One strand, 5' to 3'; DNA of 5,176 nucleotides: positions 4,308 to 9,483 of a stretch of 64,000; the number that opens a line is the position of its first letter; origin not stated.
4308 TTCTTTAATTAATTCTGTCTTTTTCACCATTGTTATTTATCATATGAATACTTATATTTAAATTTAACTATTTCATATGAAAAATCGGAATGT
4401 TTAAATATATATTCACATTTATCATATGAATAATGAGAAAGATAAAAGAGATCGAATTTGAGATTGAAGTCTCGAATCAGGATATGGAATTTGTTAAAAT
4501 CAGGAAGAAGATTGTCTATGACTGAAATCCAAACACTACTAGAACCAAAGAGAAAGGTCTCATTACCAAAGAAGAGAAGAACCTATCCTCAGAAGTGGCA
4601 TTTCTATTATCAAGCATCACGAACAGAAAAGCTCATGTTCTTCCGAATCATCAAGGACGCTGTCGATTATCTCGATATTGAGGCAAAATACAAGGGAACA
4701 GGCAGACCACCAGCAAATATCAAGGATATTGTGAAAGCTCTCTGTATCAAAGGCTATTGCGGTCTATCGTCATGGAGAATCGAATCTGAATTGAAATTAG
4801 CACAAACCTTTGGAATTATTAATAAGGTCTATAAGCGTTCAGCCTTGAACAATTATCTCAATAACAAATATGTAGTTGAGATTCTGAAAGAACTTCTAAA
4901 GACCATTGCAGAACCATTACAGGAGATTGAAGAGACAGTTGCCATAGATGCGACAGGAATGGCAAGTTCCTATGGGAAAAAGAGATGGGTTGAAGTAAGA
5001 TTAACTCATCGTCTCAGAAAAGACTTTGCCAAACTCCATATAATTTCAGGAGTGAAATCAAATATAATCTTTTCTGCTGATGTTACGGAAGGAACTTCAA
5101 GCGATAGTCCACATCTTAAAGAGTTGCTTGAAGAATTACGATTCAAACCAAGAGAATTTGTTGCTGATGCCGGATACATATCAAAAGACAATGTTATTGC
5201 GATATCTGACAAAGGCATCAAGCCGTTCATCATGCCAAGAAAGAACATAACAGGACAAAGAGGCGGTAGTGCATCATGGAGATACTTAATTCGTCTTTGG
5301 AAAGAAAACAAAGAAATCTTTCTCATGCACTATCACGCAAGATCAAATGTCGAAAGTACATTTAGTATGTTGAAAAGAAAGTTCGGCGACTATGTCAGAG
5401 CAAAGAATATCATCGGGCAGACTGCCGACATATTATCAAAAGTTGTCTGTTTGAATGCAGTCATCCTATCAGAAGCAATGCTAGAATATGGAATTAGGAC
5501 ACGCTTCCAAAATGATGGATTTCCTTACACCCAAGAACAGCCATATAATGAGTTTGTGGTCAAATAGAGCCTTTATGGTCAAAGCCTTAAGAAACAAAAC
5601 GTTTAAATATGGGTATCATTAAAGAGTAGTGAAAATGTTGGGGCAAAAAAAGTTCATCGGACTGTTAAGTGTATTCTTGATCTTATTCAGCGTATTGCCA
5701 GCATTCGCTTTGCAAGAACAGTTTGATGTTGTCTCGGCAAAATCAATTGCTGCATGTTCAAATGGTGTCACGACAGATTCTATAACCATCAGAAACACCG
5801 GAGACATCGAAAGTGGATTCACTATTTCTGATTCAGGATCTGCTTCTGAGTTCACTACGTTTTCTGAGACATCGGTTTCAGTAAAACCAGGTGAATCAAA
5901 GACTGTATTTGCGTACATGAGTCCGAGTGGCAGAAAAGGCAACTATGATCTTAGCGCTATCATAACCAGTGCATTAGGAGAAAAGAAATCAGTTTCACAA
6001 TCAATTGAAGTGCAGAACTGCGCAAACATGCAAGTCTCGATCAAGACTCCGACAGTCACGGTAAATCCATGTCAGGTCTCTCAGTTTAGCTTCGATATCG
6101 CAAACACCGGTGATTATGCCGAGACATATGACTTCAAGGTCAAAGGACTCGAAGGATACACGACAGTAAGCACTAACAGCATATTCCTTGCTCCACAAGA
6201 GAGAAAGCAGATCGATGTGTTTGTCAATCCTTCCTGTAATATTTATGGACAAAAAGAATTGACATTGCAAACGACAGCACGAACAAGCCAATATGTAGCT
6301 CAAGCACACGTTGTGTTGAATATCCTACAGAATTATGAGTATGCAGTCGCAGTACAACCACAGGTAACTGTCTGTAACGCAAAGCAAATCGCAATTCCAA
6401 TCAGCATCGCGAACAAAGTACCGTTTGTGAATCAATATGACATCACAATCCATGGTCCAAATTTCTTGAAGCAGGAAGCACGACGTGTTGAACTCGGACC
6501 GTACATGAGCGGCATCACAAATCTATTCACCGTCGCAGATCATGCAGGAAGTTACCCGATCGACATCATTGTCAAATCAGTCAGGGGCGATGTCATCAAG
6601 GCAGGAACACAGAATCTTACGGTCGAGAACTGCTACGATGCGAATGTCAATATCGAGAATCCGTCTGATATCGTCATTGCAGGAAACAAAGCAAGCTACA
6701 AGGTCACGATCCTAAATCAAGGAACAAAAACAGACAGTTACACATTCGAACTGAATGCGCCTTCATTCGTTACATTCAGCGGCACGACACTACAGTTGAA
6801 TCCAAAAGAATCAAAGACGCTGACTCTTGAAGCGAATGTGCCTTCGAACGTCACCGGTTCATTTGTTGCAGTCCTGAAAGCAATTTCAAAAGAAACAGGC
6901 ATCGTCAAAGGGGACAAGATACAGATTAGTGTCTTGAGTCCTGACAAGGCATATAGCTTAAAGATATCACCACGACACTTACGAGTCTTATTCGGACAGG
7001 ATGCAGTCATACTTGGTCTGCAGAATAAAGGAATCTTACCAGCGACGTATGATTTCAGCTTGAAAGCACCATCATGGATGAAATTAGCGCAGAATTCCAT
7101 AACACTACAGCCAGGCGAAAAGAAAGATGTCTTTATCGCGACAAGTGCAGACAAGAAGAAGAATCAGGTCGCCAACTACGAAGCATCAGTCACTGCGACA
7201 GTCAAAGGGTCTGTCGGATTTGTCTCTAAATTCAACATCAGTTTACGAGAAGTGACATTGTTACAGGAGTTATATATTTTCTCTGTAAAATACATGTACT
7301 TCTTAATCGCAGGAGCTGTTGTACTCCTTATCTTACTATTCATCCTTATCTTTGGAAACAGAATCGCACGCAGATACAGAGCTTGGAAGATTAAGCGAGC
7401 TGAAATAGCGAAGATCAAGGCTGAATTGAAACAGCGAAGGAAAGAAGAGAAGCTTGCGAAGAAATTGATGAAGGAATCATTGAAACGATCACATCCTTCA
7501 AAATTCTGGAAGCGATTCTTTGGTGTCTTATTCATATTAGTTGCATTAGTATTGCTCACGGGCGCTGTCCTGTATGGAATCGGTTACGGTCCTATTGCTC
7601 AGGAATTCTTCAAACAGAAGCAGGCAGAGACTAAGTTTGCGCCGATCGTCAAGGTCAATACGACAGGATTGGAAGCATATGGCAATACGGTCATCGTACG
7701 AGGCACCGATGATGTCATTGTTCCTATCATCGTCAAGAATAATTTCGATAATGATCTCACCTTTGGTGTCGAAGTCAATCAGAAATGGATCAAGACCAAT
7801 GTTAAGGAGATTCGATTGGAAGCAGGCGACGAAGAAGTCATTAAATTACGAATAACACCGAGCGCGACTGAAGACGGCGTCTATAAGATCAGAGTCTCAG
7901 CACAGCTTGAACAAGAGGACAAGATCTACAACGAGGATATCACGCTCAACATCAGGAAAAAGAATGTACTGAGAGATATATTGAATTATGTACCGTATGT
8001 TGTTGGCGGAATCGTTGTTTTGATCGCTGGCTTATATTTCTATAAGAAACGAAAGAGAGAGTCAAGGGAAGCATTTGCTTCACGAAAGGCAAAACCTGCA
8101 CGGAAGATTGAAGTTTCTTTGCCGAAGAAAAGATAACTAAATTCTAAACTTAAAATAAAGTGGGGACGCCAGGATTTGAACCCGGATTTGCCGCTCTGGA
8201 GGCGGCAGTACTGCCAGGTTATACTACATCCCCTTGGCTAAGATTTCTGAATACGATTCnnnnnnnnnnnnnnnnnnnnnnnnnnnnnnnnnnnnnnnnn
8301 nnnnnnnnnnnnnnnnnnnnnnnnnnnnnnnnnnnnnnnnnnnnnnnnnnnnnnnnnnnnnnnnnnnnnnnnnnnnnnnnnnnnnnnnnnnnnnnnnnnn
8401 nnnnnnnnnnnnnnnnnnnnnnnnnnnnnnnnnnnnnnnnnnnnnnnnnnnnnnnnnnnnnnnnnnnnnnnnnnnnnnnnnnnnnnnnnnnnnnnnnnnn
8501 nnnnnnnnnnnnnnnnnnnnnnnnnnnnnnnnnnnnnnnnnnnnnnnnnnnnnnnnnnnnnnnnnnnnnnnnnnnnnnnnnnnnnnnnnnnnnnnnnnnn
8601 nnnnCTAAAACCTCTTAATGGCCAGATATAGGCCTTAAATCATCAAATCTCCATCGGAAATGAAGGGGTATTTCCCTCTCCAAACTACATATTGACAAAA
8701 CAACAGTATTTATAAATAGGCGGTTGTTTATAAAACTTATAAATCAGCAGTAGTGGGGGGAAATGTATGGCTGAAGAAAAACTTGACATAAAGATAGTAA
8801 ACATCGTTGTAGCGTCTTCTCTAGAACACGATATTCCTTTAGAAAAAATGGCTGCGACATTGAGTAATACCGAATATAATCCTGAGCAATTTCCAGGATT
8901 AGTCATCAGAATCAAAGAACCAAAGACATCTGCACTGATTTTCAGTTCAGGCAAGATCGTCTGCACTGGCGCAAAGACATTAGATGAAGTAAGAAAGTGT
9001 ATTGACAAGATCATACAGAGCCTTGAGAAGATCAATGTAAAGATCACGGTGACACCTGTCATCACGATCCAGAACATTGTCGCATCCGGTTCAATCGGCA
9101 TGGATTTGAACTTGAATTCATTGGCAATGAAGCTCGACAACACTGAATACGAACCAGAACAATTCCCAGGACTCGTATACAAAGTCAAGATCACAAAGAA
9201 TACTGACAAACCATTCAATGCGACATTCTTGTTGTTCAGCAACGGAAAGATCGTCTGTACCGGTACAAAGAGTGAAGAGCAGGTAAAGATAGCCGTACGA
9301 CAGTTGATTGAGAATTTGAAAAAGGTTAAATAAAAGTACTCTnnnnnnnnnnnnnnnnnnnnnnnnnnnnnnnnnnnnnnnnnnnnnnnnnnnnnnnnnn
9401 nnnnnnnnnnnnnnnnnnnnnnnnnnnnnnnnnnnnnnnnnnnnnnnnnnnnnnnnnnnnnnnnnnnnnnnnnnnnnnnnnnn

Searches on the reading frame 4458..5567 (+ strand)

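Call 14: search_protein_families(library=pfam, proteins=[window:4458-5567:+])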
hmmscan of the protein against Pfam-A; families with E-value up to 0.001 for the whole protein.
window:4458-5567:+ (369 aa): 2 families
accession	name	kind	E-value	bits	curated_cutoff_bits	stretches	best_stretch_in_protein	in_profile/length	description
PF01609.27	DDE_Tnp_1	-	1.1e-19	71.4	23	1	159-333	5-199/200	Transposase DDE domain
PF13612.12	DDE_Tnp_1_3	-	0.00028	21.4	27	1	192-265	47-116/155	Transposase DDE domain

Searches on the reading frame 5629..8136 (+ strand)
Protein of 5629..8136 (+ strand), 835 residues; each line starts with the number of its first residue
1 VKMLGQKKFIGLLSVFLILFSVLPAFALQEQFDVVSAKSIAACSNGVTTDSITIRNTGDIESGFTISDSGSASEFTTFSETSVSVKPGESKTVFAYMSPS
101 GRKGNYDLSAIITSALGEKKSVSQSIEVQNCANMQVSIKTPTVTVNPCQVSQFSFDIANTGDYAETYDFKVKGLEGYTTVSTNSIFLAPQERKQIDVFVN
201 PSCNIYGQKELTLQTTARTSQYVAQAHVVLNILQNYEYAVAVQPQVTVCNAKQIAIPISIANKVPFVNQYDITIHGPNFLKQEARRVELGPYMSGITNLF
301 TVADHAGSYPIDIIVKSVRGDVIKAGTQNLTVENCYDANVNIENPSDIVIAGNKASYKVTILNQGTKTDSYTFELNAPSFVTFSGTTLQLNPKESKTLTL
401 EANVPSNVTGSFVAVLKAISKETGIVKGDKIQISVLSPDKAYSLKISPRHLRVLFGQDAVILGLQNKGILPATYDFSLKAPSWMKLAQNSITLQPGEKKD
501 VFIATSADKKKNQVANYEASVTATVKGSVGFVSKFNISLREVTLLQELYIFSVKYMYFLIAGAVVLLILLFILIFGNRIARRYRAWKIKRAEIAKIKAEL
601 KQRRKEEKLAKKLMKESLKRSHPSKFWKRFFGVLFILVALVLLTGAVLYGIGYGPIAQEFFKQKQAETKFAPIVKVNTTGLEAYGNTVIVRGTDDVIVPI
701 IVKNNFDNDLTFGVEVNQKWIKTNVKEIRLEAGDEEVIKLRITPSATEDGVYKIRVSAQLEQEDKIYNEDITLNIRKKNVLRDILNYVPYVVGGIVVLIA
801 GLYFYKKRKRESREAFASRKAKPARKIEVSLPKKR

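Call 14: search_protein_families(library=pfam, proteins=[window:5629-8136:+])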
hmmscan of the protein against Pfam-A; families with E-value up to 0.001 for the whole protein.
window:5629-8136:+ (835 aa): 8 families
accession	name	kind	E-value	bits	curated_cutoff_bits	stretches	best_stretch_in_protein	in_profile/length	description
PF11614.14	FixG_C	-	6.9e-12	46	25.6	0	152-201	34-85/119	IG-like fold at C-terminal of FixG, putative oxidoreductase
PF22067.2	Cep192_D3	-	2e-09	37.9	27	0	157-222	25-91/99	Cep192 domain 3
PF22544.2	HYDIN_VesB_CFA65-like_Ig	-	2.2e-08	34.7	25.5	0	46-111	19-83/100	HYDIN/CFA65/VesB-like, Ig-like domain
PF06280.18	fn3_5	-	3.3e-07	31.4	27.6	0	51-179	13-97/112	Fn3-like domain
PF24507.1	Ig_CFAP65_4th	-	7.6e-07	29.9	27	0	155-215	2-62/76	CFAP65, fourth Ig-like domain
PF21577.3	PG_0320-like_C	-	3e-06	27.8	27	0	361-435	26-103/106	PG_0320-like, C-terminal domain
PF05506.17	PLipase_C_C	-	1.9e-05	26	24.4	0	51-109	15-66/80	Bacterial phospholipase C, C-terminal domain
PF01292.26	Ni_hydr_CYTB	-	0.00024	21.4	30.1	1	560-651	46-124/179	Prokaryotic cytochrome b561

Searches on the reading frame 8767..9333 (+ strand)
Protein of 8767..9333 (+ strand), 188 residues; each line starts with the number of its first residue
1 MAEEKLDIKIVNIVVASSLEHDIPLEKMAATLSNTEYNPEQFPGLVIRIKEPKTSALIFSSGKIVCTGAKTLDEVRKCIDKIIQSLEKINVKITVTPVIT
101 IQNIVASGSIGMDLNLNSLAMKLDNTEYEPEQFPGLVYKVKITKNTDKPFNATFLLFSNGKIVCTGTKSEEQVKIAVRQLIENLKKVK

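Call 14: search_protein_families(library=pfam, proteins=[window:8767-9333:+])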
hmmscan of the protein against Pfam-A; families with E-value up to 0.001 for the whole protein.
window:8767-9333:+ (188 aa): 2 families
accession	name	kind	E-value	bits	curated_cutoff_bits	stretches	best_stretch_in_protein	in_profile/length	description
PF00352.27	TBP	-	6.3e-59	196.2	22.9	2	7-88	1-84/85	Transcription factor TFIID (or TATA-binding protein, TBP)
PF11858.14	DUF3378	-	0.0003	21.4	27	0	25-75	11-60/76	Domain of unknown function (DUF3378)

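Call 34: find_related_loci(query=window:8767-9333:+, collection=metagenome_contigs, flank=4000)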
Query window:8767-9333:+ (188 aa) in metagenome_contigs; peptide patterns used: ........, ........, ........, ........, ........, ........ (x = any residue, [..] = any of these).
600 stretches matched a pattern (row limit reached: there are more); 574 encode a relative of the query (tblastn E <= 1e-3); the best 80 are kept; 80 distinct loci.
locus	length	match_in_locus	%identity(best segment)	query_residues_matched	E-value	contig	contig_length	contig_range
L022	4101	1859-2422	97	1-188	3e-121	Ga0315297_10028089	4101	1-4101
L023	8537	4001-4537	78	3-188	3e-93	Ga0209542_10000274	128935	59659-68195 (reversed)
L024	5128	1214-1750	78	3-188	4e-93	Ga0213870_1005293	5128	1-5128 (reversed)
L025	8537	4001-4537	78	3-188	3e-93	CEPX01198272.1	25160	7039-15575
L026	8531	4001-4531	77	5-188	1e-92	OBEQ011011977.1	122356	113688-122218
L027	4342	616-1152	76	3-188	2e-92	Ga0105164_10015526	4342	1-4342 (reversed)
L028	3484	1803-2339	77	3-188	3e-93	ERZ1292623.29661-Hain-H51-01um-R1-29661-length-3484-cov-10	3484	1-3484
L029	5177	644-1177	77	3-187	6e-92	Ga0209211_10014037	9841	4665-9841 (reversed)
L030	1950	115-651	80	7-188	2e-96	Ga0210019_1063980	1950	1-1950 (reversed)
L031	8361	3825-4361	76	3-188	6e-92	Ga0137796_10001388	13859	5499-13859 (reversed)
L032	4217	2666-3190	79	7-188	5e-92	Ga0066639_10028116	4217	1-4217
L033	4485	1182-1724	77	1-188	1e-91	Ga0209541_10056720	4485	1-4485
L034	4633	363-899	77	3-188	1e-91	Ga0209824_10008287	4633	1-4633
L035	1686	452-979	79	5-187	7e-97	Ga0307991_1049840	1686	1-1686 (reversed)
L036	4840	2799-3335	76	3-188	2e-91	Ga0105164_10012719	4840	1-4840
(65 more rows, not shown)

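Call 62: search_protein_families(library=ncbifam, proteins=[window:8767-9333:+])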
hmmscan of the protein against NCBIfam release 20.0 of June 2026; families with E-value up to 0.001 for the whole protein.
window:8767-9333:+ (188 aa): 10 families
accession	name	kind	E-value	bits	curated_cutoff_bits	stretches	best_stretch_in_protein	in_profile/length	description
NF001594.0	PRK00394.1-3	equivalog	9.4e-63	210.8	278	1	6-187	3-177/182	TATA-box-binding protein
NF001597.0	PRK00394.2-2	subfamily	3e-59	199.6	255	1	4-186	2-179/183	TATA-box-binding protein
NF001592.0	PRK00394.1-1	equivalog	7.3e-58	195.2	270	1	3-187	3-180/194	TATA-box-binding protein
NF001593.0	PRK00394.1-2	subfamily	6.2e-57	192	181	2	76-187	77-183/184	TATA-box-binding protein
NF001595.0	PRK00394.1-5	subfamily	1.4e-56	191.1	288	1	1-186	1-181/186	TATA-box-binding protein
NF001601.0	PRK00394.2-6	equivalog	3e-56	189.8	316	1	6-185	4-176/181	TATA-box-binding protein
NF001598.0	PRK00394.2-3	equivalog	1.8e-52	177.7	330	1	4-187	3-181/184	TATA-box-binding protein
NF001599.0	PRK00394.2-4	subfamily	4.1e-49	166.9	307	2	7-143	4-144/185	TATA-box-binding protein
NF001600.0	PRK00394.2-5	equivalog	4e-47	160.2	308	1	7-187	8-183/186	TATA-box-binding protein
NF001596.0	PRK00394.2-1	subfamily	2.6e-45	154.4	347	2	6-142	4-142/183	TATA-box-binding protein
